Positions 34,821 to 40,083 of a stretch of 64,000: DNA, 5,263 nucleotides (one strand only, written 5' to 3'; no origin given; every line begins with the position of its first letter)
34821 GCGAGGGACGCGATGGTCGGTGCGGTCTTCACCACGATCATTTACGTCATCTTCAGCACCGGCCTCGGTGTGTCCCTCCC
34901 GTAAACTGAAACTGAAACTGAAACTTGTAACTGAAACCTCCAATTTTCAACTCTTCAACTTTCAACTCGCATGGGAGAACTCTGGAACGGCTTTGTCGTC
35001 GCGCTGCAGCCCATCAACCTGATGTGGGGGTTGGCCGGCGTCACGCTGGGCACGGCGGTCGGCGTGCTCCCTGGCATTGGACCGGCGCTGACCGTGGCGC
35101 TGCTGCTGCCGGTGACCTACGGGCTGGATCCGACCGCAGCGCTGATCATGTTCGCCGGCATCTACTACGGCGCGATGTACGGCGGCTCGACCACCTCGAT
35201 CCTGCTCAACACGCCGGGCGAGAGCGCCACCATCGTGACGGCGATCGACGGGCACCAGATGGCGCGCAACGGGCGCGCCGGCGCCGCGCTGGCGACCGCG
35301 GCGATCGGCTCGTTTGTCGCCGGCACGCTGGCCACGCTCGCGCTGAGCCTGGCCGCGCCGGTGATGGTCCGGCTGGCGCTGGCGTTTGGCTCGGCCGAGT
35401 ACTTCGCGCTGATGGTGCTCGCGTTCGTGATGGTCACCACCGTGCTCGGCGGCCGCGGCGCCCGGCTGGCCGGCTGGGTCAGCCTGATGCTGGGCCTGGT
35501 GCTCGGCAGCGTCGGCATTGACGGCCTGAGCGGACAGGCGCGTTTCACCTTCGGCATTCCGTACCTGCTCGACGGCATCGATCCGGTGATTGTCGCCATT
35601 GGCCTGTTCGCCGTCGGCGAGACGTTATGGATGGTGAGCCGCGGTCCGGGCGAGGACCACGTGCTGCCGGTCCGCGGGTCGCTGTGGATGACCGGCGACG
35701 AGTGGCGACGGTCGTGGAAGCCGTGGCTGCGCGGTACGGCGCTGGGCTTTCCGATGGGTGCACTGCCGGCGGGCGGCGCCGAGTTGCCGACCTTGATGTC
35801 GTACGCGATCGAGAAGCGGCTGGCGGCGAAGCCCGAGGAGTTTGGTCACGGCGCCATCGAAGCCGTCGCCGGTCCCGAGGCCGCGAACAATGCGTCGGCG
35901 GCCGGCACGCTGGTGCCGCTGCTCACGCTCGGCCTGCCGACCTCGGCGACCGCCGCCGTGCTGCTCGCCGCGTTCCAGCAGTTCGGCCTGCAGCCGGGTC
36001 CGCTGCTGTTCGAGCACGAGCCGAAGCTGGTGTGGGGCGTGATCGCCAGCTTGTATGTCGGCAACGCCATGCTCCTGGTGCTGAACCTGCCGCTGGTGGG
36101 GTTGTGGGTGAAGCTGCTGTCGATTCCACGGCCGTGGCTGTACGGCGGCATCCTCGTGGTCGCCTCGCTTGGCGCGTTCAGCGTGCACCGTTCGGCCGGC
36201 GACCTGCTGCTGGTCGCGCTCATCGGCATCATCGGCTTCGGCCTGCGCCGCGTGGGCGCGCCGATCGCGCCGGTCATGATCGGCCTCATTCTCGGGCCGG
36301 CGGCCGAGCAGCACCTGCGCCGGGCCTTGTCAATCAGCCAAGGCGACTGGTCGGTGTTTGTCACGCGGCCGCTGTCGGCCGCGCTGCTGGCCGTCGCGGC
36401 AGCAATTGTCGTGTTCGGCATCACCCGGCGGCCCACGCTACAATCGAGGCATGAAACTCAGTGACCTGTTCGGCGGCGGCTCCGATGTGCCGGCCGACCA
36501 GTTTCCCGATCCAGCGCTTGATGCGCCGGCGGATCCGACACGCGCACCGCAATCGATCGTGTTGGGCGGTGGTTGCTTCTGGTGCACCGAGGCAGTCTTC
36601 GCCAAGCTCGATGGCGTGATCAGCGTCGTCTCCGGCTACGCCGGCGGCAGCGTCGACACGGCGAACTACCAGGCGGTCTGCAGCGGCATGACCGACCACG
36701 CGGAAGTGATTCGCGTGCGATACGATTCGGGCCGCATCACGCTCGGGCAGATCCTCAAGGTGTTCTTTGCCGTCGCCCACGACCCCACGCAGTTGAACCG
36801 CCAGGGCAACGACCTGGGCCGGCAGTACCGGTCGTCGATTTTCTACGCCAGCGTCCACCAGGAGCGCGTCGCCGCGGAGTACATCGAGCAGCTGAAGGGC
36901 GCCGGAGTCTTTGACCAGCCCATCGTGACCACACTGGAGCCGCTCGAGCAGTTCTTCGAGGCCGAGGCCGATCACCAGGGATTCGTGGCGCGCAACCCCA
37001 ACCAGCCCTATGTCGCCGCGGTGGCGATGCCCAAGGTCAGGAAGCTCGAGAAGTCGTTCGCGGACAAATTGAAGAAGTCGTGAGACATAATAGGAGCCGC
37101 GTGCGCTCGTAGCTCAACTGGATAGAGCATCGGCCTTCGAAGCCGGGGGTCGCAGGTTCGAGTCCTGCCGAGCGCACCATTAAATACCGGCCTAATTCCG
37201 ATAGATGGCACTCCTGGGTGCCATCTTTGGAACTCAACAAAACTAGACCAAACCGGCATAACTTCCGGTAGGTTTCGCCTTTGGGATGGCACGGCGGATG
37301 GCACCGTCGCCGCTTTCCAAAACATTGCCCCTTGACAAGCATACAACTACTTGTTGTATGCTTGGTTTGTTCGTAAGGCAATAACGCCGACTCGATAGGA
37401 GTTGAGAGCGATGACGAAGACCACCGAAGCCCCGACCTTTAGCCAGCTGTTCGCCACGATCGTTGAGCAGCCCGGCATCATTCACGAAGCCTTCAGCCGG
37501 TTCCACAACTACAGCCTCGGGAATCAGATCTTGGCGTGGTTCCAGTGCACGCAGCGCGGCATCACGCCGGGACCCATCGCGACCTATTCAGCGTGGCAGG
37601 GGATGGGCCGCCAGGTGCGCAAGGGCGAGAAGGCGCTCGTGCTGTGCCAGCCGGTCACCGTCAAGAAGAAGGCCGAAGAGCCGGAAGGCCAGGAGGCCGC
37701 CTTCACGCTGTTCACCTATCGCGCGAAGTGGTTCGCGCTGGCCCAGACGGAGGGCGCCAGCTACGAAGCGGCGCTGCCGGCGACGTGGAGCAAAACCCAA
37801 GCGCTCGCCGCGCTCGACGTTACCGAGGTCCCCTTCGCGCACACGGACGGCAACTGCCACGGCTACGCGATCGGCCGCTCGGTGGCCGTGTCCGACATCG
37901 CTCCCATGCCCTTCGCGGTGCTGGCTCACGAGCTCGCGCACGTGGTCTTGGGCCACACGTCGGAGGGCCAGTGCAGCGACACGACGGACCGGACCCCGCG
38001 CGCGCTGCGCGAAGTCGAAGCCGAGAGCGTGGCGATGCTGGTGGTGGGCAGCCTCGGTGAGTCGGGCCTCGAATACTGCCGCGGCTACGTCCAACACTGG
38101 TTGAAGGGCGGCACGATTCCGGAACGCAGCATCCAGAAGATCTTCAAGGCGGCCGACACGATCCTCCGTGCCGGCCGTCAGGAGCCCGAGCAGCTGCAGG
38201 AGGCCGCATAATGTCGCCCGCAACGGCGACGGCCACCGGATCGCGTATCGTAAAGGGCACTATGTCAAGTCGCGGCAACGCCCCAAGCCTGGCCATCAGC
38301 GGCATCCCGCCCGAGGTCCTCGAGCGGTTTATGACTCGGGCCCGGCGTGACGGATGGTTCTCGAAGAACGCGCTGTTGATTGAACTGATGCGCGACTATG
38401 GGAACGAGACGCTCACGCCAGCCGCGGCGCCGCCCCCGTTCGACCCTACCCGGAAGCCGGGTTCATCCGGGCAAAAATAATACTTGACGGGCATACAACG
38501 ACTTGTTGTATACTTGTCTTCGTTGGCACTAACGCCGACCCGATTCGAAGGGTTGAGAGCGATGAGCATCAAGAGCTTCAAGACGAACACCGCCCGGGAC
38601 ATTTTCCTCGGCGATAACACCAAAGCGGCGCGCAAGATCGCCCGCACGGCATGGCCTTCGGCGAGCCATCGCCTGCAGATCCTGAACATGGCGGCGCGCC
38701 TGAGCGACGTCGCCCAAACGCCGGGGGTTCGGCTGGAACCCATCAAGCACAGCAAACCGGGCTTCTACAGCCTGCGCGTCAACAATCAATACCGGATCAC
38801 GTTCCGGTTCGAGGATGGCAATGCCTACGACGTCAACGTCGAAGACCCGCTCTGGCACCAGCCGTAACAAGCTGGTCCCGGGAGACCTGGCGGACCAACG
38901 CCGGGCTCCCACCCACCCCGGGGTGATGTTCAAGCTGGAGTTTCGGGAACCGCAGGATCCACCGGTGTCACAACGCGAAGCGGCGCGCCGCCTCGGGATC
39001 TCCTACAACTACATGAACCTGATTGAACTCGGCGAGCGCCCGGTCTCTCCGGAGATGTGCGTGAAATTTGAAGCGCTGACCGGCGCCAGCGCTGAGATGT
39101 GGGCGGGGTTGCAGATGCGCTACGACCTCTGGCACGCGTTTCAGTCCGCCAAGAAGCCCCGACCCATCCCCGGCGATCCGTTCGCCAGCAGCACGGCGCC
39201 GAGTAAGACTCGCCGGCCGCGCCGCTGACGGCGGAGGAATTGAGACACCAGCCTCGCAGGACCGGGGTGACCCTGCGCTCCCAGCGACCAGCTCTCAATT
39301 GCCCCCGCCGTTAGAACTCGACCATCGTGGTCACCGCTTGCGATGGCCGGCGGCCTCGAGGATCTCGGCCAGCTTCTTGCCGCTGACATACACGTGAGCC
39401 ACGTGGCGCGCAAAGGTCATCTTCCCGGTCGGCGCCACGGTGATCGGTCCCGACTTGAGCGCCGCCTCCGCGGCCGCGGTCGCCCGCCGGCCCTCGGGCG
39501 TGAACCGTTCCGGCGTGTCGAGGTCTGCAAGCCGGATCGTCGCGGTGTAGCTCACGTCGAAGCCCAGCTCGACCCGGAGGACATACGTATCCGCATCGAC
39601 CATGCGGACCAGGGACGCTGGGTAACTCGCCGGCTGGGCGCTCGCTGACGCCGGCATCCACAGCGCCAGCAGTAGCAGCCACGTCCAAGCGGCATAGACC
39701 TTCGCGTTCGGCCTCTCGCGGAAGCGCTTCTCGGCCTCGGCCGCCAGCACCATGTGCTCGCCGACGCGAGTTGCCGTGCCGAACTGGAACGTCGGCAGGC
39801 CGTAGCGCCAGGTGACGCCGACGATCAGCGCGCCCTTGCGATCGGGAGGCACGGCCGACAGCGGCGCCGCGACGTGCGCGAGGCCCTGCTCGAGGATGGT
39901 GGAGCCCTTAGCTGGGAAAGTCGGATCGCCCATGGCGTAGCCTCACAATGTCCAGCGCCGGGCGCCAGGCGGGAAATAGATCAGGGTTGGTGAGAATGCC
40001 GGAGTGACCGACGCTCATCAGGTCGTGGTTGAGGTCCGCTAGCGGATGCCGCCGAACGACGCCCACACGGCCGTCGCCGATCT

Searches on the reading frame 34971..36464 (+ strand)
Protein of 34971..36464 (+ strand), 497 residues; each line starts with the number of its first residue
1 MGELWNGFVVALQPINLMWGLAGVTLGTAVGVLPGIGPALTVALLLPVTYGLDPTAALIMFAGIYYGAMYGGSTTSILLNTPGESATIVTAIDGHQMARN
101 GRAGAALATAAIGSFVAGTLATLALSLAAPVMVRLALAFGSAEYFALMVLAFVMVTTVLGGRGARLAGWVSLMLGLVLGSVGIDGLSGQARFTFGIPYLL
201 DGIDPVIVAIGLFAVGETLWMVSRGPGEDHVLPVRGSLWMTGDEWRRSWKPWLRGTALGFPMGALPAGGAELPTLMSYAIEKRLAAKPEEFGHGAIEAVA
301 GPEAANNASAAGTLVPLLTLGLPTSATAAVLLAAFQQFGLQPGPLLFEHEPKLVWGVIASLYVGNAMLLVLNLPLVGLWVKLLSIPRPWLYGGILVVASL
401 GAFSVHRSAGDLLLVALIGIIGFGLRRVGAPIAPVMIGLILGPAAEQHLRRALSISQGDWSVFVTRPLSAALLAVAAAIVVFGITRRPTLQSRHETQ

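Call 10: search_protein_families(library=pfam, proteins=[window:34971-36464:+], max_evalue=0.001)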
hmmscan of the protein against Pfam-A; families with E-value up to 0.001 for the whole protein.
window:34971-36464:+ (497 aa): 1 family
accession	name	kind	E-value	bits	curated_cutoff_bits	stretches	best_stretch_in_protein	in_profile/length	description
PF01970.21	TctA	-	4.5e-150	500.4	28.9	1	17-437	1-423/423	Tripartite tricarboxylate transporter TctA family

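Call 64: find_homologous_proteins(query=window:34971-36464:+, max_evalue=1e-50)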
Query window:34971-36464:+ (497 aa): 8000 proteins with E <= 1e-50 among 8000 candidates; the best 120 are listed.
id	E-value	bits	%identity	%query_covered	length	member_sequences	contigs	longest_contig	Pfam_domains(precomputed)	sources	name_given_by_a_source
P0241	2.7e-288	975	92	100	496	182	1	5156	PF01970.22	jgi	jgi:putative tricarboxylic transport membrane protein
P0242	6.2e-283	957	91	100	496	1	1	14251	PF01970.22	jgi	-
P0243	6.3e-282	954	90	100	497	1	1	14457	PF01970.22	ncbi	-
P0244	1.2e-275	933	90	98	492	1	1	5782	PF01970.22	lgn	-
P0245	4.9e-274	928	90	98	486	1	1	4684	PF01970.22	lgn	-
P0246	1.2e-273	927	90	98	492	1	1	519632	PF01970.22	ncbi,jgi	ncbi:MAG: tripartite tricarboxylate transporter permease [Vicinamibacterales bacterium]|jgi:putative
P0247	1.0e-271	920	90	98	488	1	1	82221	PF01970.22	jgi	jgi:putative tricarboxylic transport membrane protein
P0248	3.3e-271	919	90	98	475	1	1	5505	PF01970.22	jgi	-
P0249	4.6e-269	911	87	98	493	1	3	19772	PF01970.22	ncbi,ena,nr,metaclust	ncbi:MAG: tripartite tricarboxylate transporter TctA [Acidobacteria bacterium RIFCSPLOWO2_12_FULL_67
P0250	1.4e-268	910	87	98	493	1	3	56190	PF01970.22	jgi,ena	-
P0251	1.4e-268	910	87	98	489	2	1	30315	PF01970.22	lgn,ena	-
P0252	4.3e-268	908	87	98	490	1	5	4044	PF01970.22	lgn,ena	-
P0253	4.9e-268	908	87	100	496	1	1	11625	PF01970.22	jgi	jgi:putative tricarboxylic transport membrane protein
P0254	1.8e-266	903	85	98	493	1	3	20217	PF01970.22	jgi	jgi:putative tricarboxylic transport membrane protein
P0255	1.8e-266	903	85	99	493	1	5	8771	PF01970.22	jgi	jgi:putative tricarboxylic transport membrane protein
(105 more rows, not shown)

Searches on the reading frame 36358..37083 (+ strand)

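Call 10: search_protein_families(library=pfam, proteins=[window:36358-37083:+], max_evalue=0.001)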
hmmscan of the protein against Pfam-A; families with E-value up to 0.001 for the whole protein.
window:36358-37083:+ (241 aa): 1 family
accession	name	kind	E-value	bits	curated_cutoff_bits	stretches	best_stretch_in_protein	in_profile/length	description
PF01625.27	PMSR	-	1.4e-56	191.4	23.7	1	67-218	2-151/153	Peptide methionine sulfoxide reductase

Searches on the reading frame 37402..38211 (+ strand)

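Call 10: search_protein_families(library=pfam, proteins=[window:37402-38211:+], max_evalue=0.001)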
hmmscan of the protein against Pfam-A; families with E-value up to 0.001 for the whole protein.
window:37402-38211:+ (269 aa): 2 families
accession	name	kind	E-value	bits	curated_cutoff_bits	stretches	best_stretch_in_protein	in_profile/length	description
PF08401.16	ArdcN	-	1.4e-10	41.9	22.6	1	27-98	34-109/123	N-terminal domain of anti-restriction factor ArdC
PF06114.19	Peptidase_M78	-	0.00011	22.4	22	1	173-211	45-82/123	IrrE N-terminal-like domain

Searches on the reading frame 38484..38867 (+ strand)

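Call 10: search_protein_families(library=pfam, proteins=[window:38484-38867:+], max_evalue=0.001)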
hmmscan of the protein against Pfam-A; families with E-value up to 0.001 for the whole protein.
window:38484-38867:+ (127 aa): 1 family
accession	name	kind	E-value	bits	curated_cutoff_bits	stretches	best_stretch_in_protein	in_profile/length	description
PF05015.19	HigB-like_toxin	-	3.5e-11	43.9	27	1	31-119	2-88/91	RelE-like toxin of type II toxin-antitoxin system HigB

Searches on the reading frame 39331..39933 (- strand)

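Call 51: search_protein_families(library=phrogs, proteins=[window:39331-39933:-], max_evalue=0.001)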
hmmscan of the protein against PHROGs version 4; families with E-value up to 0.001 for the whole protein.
window:39331-39933:- (200 aa): 1 family
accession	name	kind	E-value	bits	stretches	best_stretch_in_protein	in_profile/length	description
phrog_452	-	DNA, RNA and nucleotide metabolism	1.6e-13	51.9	1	93-197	58-173/201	endonuclease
